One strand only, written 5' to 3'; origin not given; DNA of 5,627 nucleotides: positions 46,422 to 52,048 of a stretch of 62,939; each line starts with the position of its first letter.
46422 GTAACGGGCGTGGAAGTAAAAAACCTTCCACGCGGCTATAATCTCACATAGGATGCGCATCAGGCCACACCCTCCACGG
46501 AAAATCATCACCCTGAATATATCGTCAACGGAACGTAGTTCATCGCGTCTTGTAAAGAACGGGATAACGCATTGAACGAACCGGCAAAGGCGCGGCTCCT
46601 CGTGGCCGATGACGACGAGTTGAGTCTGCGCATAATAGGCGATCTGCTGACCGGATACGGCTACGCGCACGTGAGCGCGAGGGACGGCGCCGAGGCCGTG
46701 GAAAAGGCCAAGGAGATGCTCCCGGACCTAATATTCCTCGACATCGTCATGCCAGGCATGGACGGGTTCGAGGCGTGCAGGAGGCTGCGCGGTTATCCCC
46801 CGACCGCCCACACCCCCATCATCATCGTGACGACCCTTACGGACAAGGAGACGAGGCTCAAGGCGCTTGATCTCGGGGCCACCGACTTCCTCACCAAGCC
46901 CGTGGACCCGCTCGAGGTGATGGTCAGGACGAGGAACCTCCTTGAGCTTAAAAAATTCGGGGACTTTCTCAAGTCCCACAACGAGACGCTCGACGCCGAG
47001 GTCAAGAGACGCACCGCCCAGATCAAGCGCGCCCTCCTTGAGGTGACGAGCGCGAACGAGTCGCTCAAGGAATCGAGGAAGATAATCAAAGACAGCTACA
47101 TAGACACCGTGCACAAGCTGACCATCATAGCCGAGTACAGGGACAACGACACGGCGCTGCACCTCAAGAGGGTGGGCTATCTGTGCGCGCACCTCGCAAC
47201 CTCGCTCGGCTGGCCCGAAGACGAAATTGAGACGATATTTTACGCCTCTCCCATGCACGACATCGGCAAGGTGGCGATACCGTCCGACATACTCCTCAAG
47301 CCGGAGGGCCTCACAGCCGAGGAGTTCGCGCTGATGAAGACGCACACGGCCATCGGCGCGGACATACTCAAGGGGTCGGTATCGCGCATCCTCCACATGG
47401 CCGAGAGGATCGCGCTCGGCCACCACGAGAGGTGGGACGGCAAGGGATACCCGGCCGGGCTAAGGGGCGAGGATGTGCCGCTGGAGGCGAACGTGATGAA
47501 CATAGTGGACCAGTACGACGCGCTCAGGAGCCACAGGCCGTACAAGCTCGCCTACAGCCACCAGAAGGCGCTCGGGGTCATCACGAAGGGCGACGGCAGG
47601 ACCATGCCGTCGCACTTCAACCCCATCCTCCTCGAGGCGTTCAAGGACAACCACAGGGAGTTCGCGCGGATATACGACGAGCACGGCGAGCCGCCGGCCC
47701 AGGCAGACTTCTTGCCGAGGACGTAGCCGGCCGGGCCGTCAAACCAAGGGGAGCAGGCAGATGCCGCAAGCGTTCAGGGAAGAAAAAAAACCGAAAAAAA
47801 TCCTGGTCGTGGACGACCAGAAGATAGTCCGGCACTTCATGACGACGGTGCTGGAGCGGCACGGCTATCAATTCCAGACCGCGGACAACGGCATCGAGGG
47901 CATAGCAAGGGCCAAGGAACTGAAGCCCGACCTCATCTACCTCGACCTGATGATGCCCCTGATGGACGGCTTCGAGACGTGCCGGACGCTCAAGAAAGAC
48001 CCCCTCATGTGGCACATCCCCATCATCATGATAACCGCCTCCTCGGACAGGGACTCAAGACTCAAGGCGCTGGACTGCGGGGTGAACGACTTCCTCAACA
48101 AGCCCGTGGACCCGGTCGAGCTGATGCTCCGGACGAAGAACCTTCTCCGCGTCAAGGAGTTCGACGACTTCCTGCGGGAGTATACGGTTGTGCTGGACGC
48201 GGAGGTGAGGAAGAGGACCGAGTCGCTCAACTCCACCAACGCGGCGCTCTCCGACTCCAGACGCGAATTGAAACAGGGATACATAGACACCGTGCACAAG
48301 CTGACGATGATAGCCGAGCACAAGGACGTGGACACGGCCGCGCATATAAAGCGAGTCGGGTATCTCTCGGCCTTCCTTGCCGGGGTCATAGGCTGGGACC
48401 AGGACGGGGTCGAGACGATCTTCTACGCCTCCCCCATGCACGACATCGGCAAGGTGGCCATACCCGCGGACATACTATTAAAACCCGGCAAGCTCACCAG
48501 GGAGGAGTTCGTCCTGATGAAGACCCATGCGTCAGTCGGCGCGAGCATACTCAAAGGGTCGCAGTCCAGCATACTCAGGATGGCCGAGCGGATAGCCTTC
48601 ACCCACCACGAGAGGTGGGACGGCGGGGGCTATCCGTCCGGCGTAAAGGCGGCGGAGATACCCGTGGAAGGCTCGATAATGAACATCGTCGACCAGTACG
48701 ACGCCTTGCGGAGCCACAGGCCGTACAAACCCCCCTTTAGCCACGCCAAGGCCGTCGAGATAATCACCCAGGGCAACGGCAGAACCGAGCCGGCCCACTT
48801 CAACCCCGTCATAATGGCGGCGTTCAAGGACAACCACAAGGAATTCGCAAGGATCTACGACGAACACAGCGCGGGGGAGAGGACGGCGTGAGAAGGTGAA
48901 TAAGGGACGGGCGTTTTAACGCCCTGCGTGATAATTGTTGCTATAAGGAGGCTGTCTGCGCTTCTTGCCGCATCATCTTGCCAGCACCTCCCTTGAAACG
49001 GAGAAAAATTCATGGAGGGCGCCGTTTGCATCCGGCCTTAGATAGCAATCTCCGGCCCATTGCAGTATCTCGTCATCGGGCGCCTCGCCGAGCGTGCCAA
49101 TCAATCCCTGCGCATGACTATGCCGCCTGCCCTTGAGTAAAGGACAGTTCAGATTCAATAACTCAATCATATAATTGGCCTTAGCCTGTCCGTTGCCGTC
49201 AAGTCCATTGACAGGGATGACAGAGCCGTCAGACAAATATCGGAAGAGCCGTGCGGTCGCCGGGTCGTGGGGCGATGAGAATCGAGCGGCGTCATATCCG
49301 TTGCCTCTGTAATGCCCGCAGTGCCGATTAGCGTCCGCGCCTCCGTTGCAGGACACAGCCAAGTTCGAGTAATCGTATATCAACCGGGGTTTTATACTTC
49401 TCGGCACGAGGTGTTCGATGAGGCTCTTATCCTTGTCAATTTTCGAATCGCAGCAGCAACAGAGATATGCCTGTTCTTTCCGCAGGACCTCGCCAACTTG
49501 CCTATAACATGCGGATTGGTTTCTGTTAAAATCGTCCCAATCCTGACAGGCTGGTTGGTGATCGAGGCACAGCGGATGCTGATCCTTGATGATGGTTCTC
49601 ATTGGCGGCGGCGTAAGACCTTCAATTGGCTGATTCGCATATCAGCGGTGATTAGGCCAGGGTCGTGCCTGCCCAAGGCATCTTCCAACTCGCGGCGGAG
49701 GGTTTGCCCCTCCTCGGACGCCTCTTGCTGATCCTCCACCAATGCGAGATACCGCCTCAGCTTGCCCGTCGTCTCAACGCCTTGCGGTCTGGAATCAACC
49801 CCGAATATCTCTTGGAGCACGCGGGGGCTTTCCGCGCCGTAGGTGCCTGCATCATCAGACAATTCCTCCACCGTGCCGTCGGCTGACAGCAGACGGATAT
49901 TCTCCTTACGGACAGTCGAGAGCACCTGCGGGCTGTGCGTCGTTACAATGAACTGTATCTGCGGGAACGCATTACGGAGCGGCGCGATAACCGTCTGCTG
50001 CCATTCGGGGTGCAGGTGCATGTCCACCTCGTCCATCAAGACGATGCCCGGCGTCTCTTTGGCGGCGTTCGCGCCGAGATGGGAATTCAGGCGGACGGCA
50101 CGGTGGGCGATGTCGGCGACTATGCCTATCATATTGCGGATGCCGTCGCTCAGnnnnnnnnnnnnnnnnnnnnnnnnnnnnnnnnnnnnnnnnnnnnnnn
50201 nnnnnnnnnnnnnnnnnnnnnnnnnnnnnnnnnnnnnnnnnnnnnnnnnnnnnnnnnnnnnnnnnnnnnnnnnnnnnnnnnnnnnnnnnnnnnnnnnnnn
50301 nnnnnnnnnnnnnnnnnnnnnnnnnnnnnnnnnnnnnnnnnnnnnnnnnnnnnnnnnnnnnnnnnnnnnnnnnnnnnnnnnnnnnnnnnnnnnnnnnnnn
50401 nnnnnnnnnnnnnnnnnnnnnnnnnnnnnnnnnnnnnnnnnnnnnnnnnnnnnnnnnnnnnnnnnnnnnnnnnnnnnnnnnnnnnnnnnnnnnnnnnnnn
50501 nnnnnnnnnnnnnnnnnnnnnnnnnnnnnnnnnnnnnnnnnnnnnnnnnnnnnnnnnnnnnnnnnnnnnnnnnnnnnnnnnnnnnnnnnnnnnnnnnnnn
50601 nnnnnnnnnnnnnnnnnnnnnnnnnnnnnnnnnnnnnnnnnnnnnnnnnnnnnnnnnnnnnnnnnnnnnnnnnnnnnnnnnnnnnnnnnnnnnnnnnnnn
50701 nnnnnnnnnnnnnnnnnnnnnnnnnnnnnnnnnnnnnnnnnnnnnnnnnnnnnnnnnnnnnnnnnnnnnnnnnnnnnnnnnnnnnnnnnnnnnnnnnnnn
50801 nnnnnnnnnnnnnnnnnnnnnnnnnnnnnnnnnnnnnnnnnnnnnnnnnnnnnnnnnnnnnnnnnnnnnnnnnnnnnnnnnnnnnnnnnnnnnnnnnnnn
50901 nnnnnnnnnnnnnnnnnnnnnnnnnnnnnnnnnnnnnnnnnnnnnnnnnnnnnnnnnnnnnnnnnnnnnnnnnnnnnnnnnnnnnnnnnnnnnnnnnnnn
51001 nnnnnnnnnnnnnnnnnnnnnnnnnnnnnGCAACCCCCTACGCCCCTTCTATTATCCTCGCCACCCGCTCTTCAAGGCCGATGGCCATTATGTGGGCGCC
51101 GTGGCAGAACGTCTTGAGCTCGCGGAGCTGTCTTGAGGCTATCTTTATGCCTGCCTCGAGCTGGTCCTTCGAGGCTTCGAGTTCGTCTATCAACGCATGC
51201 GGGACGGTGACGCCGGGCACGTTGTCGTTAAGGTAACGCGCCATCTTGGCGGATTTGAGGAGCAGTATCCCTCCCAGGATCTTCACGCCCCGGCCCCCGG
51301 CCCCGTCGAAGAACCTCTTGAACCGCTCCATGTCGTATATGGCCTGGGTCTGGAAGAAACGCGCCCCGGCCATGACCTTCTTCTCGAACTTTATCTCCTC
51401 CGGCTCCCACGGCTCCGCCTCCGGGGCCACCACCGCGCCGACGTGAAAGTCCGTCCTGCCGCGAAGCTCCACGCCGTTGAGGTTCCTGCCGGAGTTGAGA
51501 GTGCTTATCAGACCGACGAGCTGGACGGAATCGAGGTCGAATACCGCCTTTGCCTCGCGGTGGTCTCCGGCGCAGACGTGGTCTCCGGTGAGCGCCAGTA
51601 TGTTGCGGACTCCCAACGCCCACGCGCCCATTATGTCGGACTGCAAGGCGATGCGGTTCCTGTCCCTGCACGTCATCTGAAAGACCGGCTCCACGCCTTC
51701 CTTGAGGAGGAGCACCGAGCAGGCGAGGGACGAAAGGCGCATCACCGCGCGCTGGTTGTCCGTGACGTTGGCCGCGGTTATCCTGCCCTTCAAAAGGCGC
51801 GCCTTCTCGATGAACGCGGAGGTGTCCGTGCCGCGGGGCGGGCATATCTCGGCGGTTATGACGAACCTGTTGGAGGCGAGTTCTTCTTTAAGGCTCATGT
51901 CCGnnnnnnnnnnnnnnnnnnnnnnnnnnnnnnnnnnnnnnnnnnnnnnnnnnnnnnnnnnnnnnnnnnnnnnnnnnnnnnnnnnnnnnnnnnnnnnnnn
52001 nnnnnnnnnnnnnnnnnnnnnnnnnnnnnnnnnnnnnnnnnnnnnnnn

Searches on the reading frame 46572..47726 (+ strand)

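Call 69: search_protein_families(library=pfam, proteins=[window:46572-47726:+], max_evalue=0.00001)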
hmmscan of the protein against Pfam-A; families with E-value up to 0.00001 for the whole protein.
window:46572-47726:+ (384 aa): 3 families
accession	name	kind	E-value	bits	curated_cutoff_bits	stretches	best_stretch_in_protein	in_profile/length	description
PF13487.12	HD_5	-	2.3e-29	102.8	27.2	1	196-342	16-163/170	HD domain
PF00072.30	Response_reg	-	4.5e-28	98.1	30.2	1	10-117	2-107/111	Response regulator receiver domain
PF01966.28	HD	-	2.8e-16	60.3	22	1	197-317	4-115/116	HD domain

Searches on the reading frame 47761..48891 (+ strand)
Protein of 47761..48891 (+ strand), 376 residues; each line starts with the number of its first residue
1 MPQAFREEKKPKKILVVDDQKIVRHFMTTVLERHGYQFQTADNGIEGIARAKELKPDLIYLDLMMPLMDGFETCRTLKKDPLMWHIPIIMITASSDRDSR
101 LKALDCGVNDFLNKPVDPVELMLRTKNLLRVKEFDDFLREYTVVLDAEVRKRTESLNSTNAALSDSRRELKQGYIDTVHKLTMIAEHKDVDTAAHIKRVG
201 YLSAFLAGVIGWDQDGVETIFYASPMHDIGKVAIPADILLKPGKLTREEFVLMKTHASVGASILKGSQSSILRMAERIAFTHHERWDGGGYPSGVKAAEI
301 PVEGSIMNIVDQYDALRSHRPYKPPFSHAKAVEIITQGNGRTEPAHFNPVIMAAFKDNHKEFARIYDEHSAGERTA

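Call 69: search_protein_families(library=pfam, proteins=[window:47761-48891:+], max_evalue=0.00001)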
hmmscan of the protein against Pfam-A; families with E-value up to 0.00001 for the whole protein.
window:47761-48891:+ (376 aa): 3 families
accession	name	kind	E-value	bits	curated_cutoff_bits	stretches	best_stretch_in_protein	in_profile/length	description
PF00072.30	Response_reg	-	9.2e-30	103.5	30.2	1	14-124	1-109/111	Response regulator receiver domain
PF13487.12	HD_5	-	5.7e-27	95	27.2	1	183-340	5-163/170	HD domain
PF01966.28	HD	-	1.9e-13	51.2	22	1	193-315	2-115/116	HD domain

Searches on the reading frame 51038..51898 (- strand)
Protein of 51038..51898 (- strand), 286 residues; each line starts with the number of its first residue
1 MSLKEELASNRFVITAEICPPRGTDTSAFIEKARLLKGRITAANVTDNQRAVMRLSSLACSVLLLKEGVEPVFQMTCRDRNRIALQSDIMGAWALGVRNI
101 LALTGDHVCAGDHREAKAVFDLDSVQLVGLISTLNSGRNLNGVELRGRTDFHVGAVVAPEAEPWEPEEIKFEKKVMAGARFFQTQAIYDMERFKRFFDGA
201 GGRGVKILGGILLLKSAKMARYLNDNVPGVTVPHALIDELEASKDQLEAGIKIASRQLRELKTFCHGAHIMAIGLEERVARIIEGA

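Call 69: search_protein_families(library=pfam, proteins=[window:51038-51898:-], max_evalue=0.00001)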
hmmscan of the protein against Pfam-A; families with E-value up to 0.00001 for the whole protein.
window:51038-51898:- (286 aa): 1 family
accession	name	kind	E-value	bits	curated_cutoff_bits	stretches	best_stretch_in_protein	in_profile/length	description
PF02219.23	MTHFR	-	1.5e-40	139.8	24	1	4-284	3-284/287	Methylenetetrahydrofolate reductase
